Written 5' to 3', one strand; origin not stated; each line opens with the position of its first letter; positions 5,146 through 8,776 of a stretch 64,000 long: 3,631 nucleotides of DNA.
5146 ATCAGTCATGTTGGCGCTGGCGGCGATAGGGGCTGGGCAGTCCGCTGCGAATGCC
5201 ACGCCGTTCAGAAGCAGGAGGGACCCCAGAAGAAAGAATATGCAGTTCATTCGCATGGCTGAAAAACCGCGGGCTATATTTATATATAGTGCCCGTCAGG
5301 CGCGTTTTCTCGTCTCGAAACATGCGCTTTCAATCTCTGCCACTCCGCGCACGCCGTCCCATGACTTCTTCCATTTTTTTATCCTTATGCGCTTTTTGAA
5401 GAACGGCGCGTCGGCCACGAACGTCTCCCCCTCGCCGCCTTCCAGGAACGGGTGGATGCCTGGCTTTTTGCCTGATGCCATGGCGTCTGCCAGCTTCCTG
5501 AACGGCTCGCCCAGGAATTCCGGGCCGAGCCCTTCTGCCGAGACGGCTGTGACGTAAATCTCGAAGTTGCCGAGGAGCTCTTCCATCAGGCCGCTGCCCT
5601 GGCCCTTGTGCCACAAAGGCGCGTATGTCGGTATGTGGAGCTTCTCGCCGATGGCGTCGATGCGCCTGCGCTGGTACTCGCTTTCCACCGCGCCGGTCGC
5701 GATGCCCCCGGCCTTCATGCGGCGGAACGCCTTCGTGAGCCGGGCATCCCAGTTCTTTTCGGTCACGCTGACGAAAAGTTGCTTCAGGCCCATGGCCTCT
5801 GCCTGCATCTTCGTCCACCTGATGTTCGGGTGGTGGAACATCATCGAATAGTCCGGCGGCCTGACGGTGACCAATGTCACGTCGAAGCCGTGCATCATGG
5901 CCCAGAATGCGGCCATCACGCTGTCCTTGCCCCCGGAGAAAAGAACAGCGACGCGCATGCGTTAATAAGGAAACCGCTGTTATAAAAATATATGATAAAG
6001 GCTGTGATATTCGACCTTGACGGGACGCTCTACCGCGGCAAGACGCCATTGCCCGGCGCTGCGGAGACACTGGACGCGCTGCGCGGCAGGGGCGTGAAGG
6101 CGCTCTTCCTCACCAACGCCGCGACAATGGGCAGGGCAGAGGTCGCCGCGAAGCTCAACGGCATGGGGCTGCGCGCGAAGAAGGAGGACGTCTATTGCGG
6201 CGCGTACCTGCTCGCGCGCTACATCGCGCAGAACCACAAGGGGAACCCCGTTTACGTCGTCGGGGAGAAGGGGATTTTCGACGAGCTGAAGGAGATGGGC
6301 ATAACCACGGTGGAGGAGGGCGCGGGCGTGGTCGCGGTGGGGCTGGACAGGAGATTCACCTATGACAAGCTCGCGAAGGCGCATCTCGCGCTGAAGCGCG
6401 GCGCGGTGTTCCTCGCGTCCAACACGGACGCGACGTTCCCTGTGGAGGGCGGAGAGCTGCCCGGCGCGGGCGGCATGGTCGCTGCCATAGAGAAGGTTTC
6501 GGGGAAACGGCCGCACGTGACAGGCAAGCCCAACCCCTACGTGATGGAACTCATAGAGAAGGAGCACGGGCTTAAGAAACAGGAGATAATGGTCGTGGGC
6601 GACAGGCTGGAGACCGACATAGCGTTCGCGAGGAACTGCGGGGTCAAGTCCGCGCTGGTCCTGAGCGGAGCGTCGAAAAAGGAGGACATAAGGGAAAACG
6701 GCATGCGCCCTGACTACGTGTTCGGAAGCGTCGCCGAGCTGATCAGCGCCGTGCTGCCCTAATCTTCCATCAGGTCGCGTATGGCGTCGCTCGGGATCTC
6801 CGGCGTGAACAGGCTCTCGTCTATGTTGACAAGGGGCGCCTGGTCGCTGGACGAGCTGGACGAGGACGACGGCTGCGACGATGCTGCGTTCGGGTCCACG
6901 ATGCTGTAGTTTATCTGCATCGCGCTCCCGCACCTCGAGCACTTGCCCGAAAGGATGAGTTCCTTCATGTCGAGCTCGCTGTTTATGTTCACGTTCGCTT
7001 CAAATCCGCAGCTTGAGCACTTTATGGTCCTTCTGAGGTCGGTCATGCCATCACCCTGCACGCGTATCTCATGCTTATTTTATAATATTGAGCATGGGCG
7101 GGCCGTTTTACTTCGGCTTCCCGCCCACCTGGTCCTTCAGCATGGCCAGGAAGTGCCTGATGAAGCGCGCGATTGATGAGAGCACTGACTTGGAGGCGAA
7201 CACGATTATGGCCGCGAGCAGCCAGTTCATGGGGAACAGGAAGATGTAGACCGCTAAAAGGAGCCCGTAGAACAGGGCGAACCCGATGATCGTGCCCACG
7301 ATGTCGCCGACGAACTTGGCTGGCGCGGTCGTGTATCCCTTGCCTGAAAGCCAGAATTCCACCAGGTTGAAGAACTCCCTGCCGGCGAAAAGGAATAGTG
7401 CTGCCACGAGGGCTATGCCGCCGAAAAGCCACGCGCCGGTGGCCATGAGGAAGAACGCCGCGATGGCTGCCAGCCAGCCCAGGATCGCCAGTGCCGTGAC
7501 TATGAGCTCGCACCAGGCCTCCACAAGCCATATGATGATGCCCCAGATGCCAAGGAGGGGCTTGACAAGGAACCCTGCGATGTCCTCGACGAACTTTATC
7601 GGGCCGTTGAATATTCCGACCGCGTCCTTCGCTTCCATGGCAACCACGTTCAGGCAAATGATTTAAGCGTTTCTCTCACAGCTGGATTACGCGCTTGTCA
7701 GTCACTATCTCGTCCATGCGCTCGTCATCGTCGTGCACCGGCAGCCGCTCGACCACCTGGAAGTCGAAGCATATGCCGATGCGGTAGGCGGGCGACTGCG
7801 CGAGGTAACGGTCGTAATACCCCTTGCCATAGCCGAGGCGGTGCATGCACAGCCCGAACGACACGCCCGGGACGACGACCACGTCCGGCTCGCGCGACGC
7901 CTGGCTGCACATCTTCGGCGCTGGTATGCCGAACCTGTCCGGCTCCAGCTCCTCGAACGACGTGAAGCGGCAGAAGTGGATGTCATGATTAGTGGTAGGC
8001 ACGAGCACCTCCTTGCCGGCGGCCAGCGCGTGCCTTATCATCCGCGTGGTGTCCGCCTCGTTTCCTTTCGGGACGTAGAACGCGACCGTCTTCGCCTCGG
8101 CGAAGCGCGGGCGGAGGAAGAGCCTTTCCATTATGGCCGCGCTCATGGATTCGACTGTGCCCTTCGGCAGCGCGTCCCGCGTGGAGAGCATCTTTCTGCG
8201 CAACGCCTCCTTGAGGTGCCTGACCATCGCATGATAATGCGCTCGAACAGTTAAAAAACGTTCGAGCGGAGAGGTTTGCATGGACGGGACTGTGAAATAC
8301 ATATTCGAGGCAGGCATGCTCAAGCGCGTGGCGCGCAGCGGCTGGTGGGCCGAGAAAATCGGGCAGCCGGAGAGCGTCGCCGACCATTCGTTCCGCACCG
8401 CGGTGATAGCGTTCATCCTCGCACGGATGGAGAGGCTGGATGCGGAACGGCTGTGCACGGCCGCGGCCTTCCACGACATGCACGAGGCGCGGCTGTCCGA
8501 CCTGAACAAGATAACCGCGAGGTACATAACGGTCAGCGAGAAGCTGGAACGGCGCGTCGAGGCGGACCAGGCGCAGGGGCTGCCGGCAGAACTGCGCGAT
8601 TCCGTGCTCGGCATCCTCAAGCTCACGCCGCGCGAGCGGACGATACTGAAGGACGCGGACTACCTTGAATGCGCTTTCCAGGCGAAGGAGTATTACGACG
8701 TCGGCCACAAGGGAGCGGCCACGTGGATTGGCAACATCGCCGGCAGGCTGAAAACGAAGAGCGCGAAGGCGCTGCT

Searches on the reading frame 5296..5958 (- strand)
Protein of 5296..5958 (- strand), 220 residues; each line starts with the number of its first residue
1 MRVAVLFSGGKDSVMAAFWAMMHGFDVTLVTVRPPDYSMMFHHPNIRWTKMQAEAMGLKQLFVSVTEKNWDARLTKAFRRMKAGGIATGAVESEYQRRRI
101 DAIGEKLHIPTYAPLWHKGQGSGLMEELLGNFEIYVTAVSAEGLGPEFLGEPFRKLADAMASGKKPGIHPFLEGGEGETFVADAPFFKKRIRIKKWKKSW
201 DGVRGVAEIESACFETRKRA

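Call 39: search_protein_families(library=pfam, proteins=[window:5296-5958:-], max_evalue=0.0001)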
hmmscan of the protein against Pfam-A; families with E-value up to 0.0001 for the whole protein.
window:5296-5958:- (220 aa): 3 families
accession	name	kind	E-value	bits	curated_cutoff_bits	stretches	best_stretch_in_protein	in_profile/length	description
PF01902.24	Diphthami_syn_2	-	7.5e-52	176.5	23.2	1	1-212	1-217/219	Diphthamide synthase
PF24167.1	DUF7411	-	3e-06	27.4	28.7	1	1-33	1-32/194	Family of unknown function (DUF7411)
PF06508.19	QueC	-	7.8e-05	22.7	22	1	4-66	3-61/210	Queuosine biosynthesis protein QueC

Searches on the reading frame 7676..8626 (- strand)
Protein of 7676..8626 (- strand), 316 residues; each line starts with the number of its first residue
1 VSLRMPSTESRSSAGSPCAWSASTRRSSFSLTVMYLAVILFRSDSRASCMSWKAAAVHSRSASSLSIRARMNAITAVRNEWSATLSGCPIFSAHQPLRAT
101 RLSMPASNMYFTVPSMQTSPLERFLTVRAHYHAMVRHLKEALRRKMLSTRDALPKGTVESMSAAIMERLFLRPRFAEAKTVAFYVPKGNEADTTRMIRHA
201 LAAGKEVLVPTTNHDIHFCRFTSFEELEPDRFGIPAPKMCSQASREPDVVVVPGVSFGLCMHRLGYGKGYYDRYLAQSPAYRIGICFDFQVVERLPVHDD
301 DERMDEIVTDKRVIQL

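Call 39: search_protein_families(library=pfam, proteins=[window:7676-8626:-], max_evalue=0.0001)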
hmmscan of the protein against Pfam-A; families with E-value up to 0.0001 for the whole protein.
window:7676-8626:- (316 aa): 1 family
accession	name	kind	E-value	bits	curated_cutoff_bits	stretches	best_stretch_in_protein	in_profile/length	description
PF01812.26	5-FTHF_cyc-lig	-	1.6e-36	126.4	27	1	139-309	1-185/186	5-formyltetrahydrofolate cyclo-ligase family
